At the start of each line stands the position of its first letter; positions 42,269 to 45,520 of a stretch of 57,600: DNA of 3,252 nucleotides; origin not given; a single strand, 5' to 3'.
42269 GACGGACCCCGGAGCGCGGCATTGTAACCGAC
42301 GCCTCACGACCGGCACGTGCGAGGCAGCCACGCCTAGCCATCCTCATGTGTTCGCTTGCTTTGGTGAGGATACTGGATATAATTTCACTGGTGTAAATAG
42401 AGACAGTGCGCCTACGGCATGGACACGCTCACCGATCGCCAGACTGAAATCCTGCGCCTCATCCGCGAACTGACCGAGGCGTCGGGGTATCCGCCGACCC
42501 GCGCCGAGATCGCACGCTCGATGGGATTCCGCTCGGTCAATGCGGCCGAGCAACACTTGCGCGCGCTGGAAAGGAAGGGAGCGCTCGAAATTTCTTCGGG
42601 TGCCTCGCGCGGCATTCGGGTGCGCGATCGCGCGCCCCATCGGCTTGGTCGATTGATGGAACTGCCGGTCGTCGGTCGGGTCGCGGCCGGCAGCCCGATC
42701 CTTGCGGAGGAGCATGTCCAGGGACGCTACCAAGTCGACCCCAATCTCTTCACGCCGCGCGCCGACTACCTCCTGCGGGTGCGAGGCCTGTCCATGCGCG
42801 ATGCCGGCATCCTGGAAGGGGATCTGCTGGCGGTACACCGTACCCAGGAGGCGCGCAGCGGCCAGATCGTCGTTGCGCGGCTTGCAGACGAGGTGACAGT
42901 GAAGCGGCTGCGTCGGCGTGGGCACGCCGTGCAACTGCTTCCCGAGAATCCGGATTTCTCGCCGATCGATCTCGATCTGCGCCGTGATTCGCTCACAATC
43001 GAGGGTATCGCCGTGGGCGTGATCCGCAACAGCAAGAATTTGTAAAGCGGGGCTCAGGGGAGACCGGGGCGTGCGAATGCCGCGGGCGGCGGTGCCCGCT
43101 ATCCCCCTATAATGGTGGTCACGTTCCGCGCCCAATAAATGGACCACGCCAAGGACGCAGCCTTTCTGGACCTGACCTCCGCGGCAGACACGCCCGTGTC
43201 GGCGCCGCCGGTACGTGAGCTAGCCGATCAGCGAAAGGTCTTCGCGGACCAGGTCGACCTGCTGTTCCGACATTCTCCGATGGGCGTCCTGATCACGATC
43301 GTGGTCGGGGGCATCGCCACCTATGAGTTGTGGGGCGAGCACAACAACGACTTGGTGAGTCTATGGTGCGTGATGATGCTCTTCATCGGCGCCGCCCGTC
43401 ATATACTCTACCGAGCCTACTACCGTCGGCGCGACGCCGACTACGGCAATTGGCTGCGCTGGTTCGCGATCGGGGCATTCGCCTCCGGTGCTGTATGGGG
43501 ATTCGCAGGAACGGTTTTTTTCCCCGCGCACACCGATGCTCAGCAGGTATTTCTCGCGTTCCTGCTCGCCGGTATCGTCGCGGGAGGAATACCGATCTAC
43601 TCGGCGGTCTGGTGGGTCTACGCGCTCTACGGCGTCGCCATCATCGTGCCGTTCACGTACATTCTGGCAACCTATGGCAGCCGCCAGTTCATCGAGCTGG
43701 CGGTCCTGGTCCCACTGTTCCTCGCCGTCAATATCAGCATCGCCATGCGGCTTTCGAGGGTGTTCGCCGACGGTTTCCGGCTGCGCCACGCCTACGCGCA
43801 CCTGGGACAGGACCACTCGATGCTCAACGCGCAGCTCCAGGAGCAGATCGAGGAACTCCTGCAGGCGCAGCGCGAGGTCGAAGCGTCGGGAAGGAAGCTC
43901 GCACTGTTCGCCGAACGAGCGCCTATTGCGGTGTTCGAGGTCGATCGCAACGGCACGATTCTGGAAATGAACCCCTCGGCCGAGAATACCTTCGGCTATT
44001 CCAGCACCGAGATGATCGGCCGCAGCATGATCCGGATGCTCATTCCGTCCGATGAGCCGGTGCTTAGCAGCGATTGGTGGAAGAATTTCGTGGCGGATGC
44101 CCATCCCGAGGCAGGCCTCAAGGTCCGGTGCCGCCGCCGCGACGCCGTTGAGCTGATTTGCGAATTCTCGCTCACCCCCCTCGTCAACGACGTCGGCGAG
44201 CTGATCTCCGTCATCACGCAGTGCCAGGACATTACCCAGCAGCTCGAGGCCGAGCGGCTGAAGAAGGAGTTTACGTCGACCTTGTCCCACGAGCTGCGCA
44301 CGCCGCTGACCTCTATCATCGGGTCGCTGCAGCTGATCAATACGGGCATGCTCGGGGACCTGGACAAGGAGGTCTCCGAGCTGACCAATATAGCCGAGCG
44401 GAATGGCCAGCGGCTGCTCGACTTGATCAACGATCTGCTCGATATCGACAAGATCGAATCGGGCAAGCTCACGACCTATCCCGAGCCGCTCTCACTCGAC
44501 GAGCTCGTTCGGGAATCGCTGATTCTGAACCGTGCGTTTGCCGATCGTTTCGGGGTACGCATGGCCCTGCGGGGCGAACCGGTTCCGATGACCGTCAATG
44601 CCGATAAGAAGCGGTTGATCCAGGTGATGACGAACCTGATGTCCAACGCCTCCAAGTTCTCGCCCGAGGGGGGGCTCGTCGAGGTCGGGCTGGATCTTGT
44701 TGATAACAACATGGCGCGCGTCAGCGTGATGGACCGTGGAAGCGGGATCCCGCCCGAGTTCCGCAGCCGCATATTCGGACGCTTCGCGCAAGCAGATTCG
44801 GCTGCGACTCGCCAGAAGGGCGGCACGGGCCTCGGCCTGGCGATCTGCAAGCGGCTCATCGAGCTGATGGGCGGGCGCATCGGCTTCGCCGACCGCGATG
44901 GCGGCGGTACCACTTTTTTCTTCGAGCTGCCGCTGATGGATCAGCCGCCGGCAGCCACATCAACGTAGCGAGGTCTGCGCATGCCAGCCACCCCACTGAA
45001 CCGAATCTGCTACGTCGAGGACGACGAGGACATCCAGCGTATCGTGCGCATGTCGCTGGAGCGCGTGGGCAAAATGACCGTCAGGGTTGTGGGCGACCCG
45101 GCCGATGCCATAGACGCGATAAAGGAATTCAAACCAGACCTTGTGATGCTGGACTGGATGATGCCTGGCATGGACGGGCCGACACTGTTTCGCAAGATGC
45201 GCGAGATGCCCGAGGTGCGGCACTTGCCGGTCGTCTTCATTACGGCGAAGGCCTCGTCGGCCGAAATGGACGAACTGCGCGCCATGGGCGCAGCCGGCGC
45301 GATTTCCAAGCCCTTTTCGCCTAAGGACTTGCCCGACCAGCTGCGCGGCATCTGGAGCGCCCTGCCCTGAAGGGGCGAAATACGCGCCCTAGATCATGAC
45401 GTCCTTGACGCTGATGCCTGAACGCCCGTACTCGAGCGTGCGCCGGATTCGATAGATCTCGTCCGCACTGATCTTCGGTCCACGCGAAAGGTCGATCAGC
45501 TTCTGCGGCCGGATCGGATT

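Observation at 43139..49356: Candidate undescribed split phosphorelay: PAS-HK and CheY-like REC facing an Hpt / REC-cyclase / REC-Hanks-kinase / degenerate HD-GYP operon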

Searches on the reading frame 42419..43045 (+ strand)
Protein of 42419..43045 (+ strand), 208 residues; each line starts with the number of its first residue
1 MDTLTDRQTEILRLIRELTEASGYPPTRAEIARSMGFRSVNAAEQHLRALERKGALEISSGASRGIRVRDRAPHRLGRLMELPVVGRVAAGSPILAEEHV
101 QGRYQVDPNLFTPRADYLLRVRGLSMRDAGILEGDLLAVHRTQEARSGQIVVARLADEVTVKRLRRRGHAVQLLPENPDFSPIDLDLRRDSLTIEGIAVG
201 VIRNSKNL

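Call 3: search_protein_families(library=pfam, proteins=[window:42419-43045:+], max_evalue=0.01)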
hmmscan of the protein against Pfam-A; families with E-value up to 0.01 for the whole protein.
window:42419-43045:+ (208 aa): 3 families
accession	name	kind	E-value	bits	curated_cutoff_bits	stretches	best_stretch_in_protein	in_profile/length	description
PF00717.28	Peptidase_S24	-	2.1e-33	114.9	23.3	1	83-199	1-116/116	Peptidase S24-like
PF01726.22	LexA_DNA_bind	-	8.8e-26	89.9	23.7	1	1-65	1-65/65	LexA DNA binding domain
PF12840.13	HTH_20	-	0.00042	20.7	27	1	12-57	7-49/51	Helix-turn-helix domain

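Call 4: search_protein_families(library=ncbifam, proteins=[window:42419-43045:+], max_evalue=0.01)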
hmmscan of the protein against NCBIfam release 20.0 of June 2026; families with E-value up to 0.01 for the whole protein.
window:42419-43045:+ (208 aa): 3 families
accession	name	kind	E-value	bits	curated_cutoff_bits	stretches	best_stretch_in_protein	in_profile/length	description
TIGR00498.1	lexA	equivalog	7.9e-71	237.8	110.95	1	1-205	1-202/203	transcriptional repressor LexA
NF007621.2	PRK10276.1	subfamily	1.9e-23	82.7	110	1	89-202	1-114/115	translesion error-prone DNA polymerase V autoproteolytic subunit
NF051876.1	transXXX_HumD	equivalog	7.8e-07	29.1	120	1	92-170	3-81/129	HumD family translesion DNA polymerase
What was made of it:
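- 42391..43045 (+): Context: lexA (42419-43045), preceded by the near-consensus SOS box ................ (42391-42406). lexA lies on the same strand as the HK gene and 93 nt upstream of it. TIGR00498 lexA, 238 bits (call 4).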

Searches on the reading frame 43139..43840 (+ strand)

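Call 72: search_protein_families(library=pfam, proteins=[window:43139-43840:+], max_evalue=10)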
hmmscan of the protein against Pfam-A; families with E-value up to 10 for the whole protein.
window:43139-43840:+ (234 aa): 1 family
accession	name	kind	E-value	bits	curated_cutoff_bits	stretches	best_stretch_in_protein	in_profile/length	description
PF18895.5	T4SS_pilin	-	0.019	15.5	26.6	1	72-126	19-71/71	Type IV secretion system pilin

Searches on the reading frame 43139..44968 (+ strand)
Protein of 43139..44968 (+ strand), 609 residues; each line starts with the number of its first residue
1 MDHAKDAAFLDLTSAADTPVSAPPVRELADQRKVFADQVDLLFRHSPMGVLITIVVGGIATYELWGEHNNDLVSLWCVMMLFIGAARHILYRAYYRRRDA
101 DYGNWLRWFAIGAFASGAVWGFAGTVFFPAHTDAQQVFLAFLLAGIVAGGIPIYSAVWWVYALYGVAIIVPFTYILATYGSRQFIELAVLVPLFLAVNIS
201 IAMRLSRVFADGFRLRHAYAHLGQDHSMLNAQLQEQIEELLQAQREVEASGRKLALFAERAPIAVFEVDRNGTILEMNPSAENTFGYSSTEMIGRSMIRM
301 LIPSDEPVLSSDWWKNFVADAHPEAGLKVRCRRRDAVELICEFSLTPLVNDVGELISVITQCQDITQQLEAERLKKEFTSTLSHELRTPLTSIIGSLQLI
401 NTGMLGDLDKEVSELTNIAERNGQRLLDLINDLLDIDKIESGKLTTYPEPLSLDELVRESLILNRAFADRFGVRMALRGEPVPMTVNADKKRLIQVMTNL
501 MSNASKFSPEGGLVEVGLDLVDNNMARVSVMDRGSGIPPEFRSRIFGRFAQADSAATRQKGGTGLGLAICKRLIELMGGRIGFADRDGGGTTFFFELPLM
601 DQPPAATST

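Call 3: search_protein_families(library=pfam, proteins=[window:43139-44968:+], max_evalue=0.01)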
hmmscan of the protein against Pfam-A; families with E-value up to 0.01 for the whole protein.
window:43139-44968:+ (609 aa): 7 families
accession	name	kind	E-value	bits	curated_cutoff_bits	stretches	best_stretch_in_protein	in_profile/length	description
PF02518.31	HATPase_c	-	2.1e-29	102.6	26.4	1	489-599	2-109/111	Histidine kinase-, DNA gyrase B-, and HSP90-like ATPase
PF00512.31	HisKA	-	6.8e-19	68.1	26.9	1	375-442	2-66/66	His Kinase A (phospho-acceptor) domain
PF13426.13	PAS_9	-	1.1e-13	51.8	27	1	264-367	3-103/103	PAS domain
PF00989.32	PAS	-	3.1e-11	43.7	22.6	1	257-365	6-113/113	PAS fold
PF08448.16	PAS_4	-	5.2e-10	40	23.1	1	260-368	3-108/110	PAS fold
PF13188.13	PAS_8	-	1.4e-08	34.8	21.8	1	254-315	3-59/65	PAS domain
PF08447.18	PAS_3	-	0.00052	20.7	25.6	1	275-351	2-78/89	PAS fold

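Call 4: search_protein_families(library=ncbifam, proteins=[window:43139-44968:+], max_evalue=0.01)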
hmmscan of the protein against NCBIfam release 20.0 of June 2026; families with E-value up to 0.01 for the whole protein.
window:43139-44968:+ (609 aa): 88 families (the best 25 are shown)
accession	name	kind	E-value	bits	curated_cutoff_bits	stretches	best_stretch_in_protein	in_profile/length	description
NF046044.1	PnpS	equivalog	9.3e-62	209.2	400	1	223-598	26-390/390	two-component system histidine kinase PnpS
NF033092.0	HK_WalK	equivalog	8.7e-60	202.9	725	1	231-599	237-594/594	cell wall metabolism sensor histidine kinase WalK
NF047874.1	MASE3_PAS_HK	subfamily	3e-55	188.2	560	1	214-599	227-625/655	MASE3 domain-containing sensor histidine kinase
TIGR02956.1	TMAO_torS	equivalog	2e-54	185.1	676.5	1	370-607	459-690/967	TMAO reductase system sensor histidine kinase/response regulator TorS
TIGR02966.1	phoR_proteo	equivalog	4.6e-51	173.8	334.2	1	253-596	7-332/333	phosphate regulon sensor histidine kinase PhoR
NF008318.0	PRK11107.1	equivalog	1.2e-49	169.2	890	1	369-602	287-521/920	two-component sensor histidine kinase BarA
NF041947.1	LuxQ_Vibrio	equivalog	3.1e-47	161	1200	1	239-601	339-698/843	quorum-sensing autoinducer 2 sensor kinase/phosphatase LuxQ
NF008468.0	PRK11360.1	equivalog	6.6e-45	153.6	646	1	264-601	280-610/616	two-component system sensor histidine kinase AtoS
NF008302.0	PRK11091.1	equivalog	7.3e-45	153.4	838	1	227-599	130-505/779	aerobic respiration two-component sensor histidine kinase ArcB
NF011874.0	PRK15347.1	equivalog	1.2e-43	149.3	852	1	371-603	394-618/921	two component system sensor kinase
NF047465.1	hybrid_HK_LvrA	exception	4.3e-43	147.4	1200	1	361-600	187-423/819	hybrid histidine kinase/response regulator LvrA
NF038297.2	hybrid_HK_HrmK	equivalog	8.2e-43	146.9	725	1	357-602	216-460/607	hybrid histidine kinase/response regulator HrmK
NF040691.1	MtrAB_MtrB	equivalog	2e-42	145.9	450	1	363-602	259-495/507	MtrAB system histidine kinase MtrB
NF008099.0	PRK10841.1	equivalog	5.5e-41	140.2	920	1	362-602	456-693/949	two-component system sensor histidine kinase RcsC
NF050805.1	CellDivHKDivJCaul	equivalog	2e-39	135.3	1000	1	362-606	287-527/531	cell cycle sensor histidine kinase DivJ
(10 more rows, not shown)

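Call 56: search_protein_families(library=padloc, proteins=[window:43139-44968:+], max_evalue=0.001)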
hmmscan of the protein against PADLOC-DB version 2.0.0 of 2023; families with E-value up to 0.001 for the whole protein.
window:43139-44968:+ (609 aa): 1 family
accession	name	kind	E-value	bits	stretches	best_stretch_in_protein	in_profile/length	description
PDLC04647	PDC-M43B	-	0.00099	16.2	0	499-583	234-317/347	-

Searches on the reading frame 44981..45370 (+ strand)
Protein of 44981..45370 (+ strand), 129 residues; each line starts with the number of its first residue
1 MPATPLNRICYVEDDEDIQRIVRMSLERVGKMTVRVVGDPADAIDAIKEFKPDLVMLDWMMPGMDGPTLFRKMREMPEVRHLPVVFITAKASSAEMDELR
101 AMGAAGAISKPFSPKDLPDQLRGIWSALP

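Call 3: search_protein_families(library=pfam, proteins=[window:44981-45370:+], max_evalue=0.01)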
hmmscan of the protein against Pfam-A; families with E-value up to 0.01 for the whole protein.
window:44981-45370:+ (129 aa): 2 families
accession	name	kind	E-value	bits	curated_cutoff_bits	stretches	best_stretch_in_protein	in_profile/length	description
PF00072.30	Response_reg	-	2.2e-25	89.4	30.2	1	9-121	1-110/111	Response regulator receiver domain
PF01993.23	MTD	-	0.0014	18.5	25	1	23-103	32-106/274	methylene-5,6,7,8-tetrahydromethanopterin dehydrogenase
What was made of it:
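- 44981..45370 (+): Stand-alone receiver, 129 aa: D14/D15, D58, T88, K110. It is the candidate phosphoryl shuttle. Pfam Response_reg, 89 bits (call 3).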

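Call 4: search_protein_families(library=ncbifam, proteins=[window:44981-45370:+], max_evalue=0.01)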
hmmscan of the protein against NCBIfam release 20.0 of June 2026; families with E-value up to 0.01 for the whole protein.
window:44981-45370:+ (129 aa): 98 families (the best 25 are shown)
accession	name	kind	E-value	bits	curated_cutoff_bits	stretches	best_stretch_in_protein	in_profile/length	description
TIGR02154.1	PhoB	equivalog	5.3e-23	81.5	296.2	1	8-125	4-120/226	phosphate regulon transcriptional regulator PhoB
NF045944.1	ResRegRpaBCyano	equivalog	1.2e-18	67.4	330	1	12-124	3-111/229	response regulator transcription factor RpaB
NF040689.1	MtrAB_MtrA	equivalog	1.1e-17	64.1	300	1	11-121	3-109/219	MtrAB system response regulator MtrA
NF041733.1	resp_reg_CseB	equivalog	1.4e-17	63.9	350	1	8-122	2-112/228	two-component system response regulator CseB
NF007546.0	PRK10161.1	equivalog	4.4e-17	62.4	471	1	8-122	4-117/229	phosphate response regulator transcription factor PhoB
NF053854.1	RespRegPhoBBctds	equivalog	1.4e-16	60.6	270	1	11-119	3-109/225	two-component system response regulator PhoB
NF007901.0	PRK10610.1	equivalog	4.7e-16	59.1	189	1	10-126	9-125/129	chemotaxis response regulator CheY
NF040534.1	resp_reg_YycF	equivalog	5.1e-16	58.6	340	1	8-117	2-107/231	response regulator YycF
NF033120.0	vanR_FM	exception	1.2e-15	57.8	460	1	9-117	6-110/231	vancomycin resistance response regulator transcription factor, VanR-F/VanR-M family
NF046022.1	RespRegCpdRBruc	equivalog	4.6e-15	55.6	180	1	7-122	2-114/120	cell cycle two-component system response regulator CpdR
NF045717.1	DVU0259_DivK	exception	5.8e-15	55.5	160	1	8-117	4-108/117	DVU0259 family response regulator domain-containing protein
NF007982.1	PRK10710.1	equivalog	9e-15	54.9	380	1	8-122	9-119/235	envelope stress response regulator BaeR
NF051850.1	RespRegRprY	equivalog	4.1e-14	52.5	370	1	8-118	6-113/234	response regulator transcription factor RprY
NF008296.0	PRK11083.1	equivalog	6.4e-14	51.9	273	1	8-124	5-117/228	two-component system response regulator CreB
NF007135.0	PRK09581.1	equivalog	7.2e-14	51.4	474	1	32-117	27-112/457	PleD family two-component system response regulator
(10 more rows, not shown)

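Call 56: search_protein_families(library=padloc, proteins=[window:44981-45370:+], max_evalue=0.001)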
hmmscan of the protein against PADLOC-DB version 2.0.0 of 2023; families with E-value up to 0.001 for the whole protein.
window:44981-45370:+ (129 aa): 3 families
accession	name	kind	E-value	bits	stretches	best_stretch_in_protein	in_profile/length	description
PDLC04055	PD-T4-6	-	1.8e-06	25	1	8-125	367-483/496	-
PDLC04725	PDC-M60B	-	6.8e-05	20.8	1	8-65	5-63/158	-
PDLC00405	SduA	-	0.00017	19.2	1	7-66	7-65/323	DUF4263 domain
